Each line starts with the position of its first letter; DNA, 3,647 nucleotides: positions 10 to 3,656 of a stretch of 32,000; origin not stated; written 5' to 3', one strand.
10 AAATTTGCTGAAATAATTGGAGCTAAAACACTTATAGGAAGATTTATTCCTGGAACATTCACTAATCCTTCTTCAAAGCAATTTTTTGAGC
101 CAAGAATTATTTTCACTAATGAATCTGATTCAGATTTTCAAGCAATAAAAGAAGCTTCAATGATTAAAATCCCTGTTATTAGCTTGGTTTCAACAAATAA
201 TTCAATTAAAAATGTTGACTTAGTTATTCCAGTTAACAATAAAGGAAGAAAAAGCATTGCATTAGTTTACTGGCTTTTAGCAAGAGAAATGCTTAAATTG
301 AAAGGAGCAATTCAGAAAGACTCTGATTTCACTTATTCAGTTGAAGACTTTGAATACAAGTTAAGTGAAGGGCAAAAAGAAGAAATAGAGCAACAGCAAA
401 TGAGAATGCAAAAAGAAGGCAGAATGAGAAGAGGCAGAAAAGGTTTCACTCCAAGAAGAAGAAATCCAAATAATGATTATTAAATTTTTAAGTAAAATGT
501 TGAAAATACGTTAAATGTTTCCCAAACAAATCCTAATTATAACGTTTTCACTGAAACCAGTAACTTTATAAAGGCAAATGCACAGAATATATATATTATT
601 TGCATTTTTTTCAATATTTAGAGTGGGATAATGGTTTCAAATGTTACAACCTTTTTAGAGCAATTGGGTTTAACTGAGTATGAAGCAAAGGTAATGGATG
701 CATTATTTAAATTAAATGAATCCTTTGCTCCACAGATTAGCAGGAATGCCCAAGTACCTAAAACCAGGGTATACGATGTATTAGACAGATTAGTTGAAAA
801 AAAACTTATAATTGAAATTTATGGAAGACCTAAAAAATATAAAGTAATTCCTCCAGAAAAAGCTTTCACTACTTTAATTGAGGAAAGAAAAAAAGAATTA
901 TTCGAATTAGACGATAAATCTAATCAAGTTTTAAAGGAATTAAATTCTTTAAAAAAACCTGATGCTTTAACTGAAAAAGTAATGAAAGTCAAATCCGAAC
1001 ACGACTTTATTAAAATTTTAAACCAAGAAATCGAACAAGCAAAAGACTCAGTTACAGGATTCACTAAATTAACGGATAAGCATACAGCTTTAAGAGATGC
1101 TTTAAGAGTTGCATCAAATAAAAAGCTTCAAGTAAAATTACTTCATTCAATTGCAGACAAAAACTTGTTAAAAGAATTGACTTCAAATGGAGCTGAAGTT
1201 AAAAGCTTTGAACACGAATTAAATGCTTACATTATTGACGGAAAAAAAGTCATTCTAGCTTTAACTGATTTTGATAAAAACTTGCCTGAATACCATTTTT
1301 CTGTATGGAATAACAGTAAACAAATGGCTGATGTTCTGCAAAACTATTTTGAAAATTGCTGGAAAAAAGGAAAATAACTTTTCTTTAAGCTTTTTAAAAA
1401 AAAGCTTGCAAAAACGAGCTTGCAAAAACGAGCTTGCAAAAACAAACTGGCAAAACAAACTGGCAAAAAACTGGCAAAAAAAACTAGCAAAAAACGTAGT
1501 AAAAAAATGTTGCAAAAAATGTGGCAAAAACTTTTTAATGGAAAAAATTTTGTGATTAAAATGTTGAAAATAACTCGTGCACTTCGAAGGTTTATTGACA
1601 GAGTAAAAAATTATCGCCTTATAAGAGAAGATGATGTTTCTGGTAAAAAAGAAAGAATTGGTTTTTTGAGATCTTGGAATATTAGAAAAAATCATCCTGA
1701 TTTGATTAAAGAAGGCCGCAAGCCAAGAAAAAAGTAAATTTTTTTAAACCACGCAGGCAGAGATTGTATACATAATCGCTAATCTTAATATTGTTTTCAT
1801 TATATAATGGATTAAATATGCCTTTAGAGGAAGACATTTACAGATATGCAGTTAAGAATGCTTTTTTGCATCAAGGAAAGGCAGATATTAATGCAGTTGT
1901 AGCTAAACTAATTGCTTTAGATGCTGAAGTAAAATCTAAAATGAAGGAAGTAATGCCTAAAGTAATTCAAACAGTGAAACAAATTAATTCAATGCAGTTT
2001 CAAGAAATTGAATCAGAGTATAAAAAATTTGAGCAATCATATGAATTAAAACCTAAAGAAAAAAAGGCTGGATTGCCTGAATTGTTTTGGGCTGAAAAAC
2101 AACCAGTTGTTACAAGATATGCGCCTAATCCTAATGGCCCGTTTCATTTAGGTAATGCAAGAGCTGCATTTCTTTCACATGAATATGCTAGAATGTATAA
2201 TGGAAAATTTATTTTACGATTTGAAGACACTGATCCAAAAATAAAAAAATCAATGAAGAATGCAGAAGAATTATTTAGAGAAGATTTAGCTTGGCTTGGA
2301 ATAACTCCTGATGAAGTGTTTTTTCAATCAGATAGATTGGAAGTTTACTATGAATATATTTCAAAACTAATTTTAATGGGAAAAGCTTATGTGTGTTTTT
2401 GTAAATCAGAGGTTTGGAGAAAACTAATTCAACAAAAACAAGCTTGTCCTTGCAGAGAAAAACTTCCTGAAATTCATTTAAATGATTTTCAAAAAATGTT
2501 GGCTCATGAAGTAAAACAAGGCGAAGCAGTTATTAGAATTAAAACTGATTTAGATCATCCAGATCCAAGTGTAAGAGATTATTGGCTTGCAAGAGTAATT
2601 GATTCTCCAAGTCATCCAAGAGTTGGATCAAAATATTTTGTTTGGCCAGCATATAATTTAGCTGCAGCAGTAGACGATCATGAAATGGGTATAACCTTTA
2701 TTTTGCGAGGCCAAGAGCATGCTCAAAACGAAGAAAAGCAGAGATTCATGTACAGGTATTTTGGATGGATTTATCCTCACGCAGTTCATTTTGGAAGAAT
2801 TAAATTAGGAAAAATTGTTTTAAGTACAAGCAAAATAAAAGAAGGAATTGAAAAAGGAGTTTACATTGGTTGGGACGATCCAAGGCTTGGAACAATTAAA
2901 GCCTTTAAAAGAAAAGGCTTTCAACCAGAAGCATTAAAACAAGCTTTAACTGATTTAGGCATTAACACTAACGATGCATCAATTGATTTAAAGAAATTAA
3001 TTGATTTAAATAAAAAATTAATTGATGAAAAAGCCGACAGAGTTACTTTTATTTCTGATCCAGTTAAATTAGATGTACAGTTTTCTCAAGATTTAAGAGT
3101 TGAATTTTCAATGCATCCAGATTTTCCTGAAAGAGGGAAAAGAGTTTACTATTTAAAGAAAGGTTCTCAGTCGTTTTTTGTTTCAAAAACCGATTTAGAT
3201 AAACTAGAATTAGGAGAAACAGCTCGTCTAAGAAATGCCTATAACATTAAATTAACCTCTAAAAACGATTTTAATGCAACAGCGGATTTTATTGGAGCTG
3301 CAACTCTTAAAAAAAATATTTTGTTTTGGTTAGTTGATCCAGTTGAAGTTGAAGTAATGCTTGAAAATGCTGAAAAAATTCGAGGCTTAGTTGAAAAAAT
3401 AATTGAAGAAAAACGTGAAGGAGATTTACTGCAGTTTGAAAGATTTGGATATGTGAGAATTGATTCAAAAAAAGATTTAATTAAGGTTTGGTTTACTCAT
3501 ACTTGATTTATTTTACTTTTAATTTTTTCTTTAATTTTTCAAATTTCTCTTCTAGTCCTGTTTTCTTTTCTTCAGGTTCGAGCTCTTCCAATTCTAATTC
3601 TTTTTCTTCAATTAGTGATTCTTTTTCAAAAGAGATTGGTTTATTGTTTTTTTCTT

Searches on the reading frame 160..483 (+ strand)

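Call 80: search_protein_families(library=pfam, proteins=[window:160-483:+], max_evalue=0.001)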
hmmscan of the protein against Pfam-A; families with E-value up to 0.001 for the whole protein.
window:160-483:+ (107 aa): 1 family
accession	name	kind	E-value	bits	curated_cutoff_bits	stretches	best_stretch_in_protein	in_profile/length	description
PF00318.25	Ribosomal_S2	-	1.8e-06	27.9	26.1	1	3-43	172-212/216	Ribosomal protein S2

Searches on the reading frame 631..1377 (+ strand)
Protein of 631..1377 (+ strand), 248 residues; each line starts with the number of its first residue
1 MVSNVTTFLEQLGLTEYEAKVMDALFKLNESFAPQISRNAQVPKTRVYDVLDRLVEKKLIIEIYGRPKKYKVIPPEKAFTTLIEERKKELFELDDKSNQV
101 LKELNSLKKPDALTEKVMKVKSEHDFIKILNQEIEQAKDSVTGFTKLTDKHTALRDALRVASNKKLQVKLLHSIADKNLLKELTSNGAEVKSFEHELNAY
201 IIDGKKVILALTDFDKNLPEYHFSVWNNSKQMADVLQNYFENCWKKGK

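Call 80: search_protein_families(library=pfam, proteins=[window:631-1377:+], max_evalue=0.001)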
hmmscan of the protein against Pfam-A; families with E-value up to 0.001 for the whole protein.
window:631-1377:+ (248 aa): 3 families
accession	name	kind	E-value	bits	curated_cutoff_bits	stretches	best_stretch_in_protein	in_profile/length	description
PF01978.25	TrmB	-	9.8e-18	64.2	25.6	1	9-76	1-68/68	Sugar-specific transcriptional regulator TrmB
PF13091.12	PLDc_2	-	7.4e-05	23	27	1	131-244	2-132/132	PLD-like domain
PF24270.1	HTH_Cmi2_C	-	0.00026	21.7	27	0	114-180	26-90/125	Cmi2, C-terminal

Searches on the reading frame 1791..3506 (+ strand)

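Call 12: search_protein_families(library=pfam, proteins=[window:1791-3506:+], max_evalue=0.001)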
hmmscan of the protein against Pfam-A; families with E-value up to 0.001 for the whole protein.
window:1791-3506:+ (571 aa): 3 families
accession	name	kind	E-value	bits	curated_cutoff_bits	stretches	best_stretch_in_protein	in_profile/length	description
PF00749.27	tRNA-synt_1c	-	1.3e-71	241.6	23.4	1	106-411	2-312/314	tRNA synthetases class I (E and Q), catalytic domain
PF03950.23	tRNA-synt_1c_C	-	5.1e-14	52.7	23.9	1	415-492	1-77/91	tRNA synthetases class I (E and Q), anti-codon binding domain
PF20974.2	tRNA-synt_1c_C2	-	1.8e-06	28.9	23.9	1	525-558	34-69/69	tRNA synthetases class I (E and Q), anti-codon binding domain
